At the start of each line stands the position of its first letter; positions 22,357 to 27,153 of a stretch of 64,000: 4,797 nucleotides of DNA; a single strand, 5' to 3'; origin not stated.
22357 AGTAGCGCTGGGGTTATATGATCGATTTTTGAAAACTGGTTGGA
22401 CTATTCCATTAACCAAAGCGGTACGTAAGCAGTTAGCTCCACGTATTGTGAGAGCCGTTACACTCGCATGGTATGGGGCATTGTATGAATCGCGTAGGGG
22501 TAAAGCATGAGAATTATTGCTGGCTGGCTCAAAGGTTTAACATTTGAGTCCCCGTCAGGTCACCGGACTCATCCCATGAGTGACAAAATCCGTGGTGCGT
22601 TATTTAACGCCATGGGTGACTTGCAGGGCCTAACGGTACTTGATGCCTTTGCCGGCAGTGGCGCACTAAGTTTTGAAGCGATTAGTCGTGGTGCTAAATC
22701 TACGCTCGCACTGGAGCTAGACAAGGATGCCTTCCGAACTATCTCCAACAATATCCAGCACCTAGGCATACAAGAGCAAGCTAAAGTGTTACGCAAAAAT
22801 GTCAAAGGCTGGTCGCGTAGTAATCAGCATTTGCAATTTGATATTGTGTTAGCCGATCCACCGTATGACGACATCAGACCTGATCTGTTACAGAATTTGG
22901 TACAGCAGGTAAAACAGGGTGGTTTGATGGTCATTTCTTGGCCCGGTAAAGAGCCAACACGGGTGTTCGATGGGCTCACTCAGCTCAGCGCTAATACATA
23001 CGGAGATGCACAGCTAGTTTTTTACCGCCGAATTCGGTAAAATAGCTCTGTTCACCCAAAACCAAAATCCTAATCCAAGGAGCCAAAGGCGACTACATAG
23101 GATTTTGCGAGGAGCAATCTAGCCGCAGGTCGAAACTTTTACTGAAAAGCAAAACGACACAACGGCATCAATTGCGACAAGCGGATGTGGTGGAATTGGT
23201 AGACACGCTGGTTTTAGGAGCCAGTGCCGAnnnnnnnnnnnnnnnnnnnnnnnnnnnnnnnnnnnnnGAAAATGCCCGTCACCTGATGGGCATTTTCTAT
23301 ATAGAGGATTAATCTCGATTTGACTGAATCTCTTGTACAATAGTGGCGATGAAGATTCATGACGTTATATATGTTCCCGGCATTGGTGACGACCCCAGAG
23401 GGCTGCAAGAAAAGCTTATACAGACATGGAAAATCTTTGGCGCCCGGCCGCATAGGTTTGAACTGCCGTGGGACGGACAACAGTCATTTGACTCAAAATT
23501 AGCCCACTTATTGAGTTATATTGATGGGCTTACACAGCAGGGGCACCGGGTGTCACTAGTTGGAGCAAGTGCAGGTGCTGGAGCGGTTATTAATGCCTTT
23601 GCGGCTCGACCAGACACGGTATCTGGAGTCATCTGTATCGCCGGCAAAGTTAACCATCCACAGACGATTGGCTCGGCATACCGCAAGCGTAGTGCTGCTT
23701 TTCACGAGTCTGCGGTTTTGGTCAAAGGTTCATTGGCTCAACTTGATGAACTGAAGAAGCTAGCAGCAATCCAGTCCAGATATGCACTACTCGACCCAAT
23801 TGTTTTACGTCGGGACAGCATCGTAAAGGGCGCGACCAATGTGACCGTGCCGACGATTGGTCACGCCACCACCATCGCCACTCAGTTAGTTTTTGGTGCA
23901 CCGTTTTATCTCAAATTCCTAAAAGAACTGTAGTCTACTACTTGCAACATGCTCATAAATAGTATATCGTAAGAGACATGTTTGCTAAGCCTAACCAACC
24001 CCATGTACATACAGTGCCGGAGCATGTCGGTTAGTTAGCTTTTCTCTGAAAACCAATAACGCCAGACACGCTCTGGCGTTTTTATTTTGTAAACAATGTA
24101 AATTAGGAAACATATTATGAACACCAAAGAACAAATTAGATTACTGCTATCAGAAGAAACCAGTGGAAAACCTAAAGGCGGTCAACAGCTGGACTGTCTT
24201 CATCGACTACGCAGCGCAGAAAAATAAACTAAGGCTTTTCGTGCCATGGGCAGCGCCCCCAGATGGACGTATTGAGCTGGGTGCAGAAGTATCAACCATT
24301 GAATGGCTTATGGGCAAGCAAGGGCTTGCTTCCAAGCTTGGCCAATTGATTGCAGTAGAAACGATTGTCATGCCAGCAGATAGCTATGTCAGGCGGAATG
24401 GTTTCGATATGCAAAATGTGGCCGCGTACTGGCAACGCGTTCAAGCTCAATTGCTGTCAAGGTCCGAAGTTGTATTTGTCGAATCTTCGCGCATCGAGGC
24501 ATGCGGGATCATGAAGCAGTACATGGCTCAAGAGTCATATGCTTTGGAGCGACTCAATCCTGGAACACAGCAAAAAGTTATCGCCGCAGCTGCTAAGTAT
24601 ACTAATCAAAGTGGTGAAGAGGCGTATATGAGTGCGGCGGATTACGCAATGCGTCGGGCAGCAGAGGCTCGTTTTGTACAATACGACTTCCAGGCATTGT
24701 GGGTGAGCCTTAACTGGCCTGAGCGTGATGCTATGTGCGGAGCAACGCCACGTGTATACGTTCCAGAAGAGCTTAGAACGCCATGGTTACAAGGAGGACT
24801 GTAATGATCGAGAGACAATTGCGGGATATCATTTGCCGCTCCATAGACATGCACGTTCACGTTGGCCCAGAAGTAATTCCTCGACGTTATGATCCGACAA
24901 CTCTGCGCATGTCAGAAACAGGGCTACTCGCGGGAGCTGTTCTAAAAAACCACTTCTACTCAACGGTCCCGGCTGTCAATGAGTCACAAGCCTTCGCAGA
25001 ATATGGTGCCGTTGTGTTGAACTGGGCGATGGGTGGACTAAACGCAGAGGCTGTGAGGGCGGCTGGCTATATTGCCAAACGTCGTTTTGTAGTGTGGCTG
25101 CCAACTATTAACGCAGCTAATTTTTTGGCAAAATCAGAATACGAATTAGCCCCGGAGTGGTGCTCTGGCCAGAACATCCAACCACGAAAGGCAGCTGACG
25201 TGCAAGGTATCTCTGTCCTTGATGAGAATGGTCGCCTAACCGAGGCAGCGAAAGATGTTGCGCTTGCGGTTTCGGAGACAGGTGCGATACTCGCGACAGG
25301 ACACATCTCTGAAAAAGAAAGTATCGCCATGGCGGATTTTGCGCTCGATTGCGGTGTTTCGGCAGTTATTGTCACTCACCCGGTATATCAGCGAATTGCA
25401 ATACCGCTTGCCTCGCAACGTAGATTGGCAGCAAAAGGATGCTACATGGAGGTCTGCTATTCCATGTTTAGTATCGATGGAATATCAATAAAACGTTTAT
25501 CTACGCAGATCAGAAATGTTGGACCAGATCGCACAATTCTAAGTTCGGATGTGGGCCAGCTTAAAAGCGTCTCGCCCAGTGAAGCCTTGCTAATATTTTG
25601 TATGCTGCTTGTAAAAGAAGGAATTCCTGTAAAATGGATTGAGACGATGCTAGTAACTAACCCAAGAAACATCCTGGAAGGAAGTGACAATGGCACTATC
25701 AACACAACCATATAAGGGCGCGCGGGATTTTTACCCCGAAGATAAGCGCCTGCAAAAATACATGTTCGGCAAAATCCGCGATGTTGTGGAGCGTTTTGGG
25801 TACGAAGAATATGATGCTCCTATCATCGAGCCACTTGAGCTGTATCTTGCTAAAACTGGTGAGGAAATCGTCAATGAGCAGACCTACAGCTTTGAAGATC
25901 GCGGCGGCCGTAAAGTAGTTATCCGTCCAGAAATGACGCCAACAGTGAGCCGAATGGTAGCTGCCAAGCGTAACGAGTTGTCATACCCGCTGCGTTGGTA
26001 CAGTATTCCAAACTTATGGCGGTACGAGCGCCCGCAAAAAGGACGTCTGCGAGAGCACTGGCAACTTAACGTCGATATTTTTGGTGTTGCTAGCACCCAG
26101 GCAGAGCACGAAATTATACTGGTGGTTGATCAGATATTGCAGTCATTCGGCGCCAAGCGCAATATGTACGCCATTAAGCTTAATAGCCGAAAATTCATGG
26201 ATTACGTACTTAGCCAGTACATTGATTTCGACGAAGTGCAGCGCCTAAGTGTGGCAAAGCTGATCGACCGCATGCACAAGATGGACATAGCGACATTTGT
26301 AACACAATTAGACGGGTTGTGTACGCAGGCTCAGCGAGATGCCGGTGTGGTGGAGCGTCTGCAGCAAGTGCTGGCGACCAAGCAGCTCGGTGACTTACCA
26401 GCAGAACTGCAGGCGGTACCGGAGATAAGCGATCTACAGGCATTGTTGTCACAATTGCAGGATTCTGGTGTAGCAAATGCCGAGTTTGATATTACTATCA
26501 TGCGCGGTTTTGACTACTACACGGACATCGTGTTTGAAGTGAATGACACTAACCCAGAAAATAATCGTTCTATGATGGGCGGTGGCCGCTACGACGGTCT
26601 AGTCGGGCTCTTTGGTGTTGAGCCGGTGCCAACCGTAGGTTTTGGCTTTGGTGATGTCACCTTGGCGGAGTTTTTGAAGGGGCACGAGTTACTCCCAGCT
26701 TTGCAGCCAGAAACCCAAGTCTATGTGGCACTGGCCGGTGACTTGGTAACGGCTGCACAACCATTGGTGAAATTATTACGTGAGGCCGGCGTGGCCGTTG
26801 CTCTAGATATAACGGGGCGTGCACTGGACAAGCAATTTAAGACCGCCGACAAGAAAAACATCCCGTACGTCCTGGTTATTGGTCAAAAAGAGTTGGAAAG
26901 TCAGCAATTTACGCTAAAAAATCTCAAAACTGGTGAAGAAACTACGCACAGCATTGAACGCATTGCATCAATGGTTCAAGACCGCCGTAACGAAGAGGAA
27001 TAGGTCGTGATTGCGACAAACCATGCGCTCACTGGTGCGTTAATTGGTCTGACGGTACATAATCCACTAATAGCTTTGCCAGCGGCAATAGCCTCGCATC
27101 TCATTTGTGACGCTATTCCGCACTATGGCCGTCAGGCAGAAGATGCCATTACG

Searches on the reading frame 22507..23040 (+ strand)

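Call 14: search_protein_families(library=pfam, proteins=[window:22507-23040:+], max_evalue=0.00001)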
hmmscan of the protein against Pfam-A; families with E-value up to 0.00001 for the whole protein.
window:22507-23040:+ (177 aa): 2 families
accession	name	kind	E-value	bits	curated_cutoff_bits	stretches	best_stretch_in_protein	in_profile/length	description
PF03602.21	Cons_hypoth95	-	1.9e-40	138.9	24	1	1-173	1-181/182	Conserved hypothetical protein 95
PF06325.19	PrmA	-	2.1e-08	34.4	22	1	39-144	160-259/296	Ribosomal protein L11 methyltransferase (PrmA)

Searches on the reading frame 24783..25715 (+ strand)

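Call 15: search_protein_families(library=pfam, proteins=[window:24783-25715:+], max_evalue=0.00001)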
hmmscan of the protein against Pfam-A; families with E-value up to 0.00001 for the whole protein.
window:24783-25715:+ (310 aa): 1 family
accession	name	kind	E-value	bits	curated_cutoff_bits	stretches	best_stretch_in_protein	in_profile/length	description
PF19799.5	DUF6282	-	3.9e-44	151.2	26.8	1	20-223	2-196/196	Family of unknown function (DUF6282)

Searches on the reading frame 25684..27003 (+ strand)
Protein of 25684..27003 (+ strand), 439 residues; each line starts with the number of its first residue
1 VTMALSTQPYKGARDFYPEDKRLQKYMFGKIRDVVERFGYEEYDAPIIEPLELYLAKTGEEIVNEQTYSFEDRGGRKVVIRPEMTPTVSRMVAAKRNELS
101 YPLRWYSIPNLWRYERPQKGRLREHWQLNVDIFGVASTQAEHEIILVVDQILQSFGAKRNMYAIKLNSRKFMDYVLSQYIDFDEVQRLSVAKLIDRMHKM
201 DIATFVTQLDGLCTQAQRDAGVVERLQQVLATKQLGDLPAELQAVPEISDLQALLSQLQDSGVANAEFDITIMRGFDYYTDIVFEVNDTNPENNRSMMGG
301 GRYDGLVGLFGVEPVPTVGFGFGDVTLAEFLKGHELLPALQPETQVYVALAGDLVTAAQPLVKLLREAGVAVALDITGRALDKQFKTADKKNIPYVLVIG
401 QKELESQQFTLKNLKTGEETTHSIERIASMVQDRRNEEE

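Call 15: search_protein_families(library=pfam, proteins=[window:25684-27003:+], max_evalue=0.00001)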
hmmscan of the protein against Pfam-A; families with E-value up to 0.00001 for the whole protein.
window:25684-27003:+ (439 aa): 3 families
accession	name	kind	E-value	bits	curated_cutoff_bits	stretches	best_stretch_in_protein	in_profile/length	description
PF13393.11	tRNA-synt_His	-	7.9e-42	144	25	1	12-320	1-301/308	Histidyl-tRNA synthetase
PF03129.25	HGTP_anticodon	-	6.8e-18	65.1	21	1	345-433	1-93/94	Anticodon binding domain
PF00587.30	tRNA-synt_2b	-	3.9e-09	37.3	29.3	1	68-286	1-120/179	tRNA synthetase class II core domain (G, H, P, S and T)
